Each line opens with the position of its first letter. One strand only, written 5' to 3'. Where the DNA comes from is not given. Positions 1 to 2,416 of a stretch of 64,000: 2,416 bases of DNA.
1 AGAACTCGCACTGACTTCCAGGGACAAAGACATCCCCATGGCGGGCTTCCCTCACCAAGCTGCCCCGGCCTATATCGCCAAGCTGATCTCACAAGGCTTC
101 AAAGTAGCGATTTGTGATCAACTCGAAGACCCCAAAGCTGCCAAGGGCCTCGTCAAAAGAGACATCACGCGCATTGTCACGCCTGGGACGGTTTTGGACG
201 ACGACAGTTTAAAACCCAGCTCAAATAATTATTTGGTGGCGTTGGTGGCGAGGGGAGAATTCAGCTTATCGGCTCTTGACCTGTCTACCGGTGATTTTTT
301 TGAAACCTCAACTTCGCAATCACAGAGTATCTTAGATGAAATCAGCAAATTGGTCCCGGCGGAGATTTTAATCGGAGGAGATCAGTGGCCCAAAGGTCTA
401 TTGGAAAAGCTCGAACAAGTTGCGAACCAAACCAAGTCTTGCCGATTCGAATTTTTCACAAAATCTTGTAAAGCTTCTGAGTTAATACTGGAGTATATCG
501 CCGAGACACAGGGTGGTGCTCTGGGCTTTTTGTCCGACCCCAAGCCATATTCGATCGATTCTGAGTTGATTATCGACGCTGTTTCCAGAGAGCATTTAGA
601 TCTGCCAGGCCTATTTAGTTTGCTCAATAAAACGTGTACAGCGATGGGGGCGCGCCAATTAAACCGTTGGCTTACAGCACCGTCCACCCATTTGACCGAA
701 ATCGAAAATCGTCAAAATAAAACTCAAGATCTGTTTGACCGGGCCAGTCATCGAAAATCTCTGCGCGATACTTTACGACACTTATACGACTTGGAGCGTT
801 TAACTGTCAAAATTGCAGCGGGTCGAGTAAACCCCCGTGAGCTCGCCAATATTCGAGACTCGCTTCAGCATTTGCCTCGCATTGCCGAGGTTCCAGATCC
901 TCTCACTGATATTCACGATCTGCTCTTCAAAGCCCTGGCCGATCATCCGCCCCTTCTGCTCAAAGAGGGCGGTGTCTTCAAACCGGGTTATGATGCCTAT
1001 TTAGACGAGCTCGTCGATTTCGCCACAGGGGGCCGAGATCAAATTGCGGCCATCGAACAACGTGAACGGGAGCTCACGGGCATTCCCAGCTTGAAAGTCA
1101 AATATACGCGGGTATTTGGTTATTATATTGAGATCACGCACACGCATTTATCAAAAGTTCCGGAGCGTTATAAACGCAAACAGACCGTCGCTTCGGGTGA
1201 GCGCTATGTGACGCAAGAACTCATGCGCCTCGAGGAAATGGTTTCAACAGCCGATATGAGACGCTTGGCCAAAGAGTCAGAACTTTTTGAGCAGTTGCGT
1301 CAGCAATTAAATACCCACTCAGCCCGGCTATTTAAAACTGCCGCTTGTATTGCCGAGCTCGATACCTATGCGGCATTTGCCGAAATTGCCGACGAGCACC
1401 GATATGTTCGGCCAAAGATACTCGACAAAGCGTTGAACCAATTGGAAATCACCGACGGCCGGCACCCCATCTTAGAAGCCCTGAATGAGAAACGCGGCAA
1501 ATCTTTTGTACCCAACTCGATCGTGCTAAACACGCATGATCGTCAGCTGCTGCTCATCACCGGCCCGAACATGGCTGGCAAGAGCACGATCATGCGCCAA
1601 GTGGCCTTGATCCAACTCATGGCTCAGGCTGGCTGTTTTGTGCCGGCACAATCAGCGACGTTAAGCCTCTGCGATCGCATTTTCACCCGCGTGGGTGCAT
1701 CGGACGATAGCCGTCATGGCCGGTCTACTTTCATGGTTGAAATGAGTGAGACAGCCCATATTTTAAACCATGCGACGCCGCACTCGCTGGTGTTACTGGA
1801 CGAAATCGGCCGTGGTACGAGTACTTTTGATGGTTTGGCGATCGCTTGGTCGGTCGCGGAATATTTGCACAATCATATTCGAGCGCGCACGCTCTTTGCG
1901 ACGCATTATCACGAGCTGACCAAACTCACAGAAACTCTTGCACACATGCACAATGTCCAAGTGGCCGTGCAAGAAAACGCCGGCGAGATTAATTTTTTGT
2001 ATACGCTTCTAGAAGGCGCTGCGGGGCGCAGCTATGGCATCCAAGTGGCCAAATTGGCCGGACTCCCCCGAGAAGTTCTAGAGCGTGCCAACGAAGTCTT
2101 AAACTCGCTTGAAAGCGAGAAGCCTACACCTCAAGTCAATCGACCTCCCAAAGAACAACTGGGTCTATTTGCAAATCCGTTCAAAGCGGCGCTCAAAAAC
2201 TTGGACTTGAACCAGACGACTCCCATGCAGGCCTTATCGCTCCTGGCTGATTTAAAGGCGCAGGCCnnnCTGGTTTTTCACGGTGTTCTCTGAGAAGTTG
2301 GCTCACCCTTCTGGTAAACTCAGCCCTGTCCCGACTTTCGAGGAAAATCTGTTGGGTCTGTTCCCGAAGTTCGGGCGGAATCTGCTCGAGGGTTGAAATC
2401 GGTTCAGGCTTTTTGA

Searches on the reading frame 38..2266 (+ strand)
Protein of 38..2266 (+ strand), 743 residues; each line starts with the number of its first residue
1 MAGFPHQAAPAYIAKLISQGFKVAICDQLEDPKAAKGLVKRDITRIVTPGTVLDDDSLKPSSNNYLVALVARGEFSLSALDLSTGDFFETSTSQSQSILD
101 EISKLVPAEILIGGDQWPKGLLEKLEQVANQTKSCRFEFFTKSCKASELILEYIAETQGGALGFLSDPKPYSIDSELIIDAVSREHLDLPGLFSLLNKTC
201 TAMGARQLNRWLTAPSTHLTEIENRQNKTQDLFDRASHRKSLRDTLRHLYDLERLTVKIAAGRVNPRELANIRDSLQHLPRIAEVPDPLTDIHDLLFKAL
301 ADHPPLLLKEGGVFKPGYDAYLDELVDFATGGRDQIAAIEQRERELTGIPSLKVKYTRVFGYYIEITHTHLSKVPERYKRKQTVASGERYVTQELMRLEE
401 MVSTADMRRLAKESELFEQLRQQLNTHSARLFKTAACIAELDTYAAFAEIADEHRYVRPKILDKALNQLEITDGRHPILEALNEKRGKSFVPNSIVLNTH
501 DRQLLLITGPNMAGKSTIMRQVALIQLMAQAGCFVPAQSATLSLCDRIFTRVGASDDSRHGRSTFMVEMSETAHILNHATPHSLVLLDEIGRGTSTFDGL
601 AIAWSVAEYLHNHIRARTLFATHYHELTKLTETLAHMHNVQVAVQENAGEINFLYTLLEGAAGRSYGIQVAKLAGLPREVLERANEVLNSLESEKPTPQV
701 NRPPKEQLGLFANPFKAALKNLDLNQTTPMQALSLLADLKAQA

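Call 19: search_protein_families(library=pfam, proteins=[window:38-2266:+], max_evalue=0.00001)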
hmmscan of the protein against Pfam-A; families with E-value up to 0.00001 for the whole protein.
window:38-2266:+ (743 aa): 5 families
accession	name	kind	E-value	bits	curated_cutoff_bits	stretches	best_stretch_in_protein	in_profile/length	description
PF00488.27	MutS_V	-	4.4e-86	288.1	30.2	1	506-692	2-188/188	MutS domain V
PF05192.23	MutS_III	-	2.3e-41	142.7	34.1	1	191-448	20-194/194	MutS domain III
PF05190.23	MutS_IV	-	1e-23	83.8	22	1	317-406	1-90/92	MutS family domain IV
PF01624.25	MutS_I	-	4e-17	62.9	20.6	1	1-55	58-112/113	MutS domain I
PF05188.22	MutS_II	-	1.2e-07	32.7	25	1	64-119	1-58/133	MutS domain II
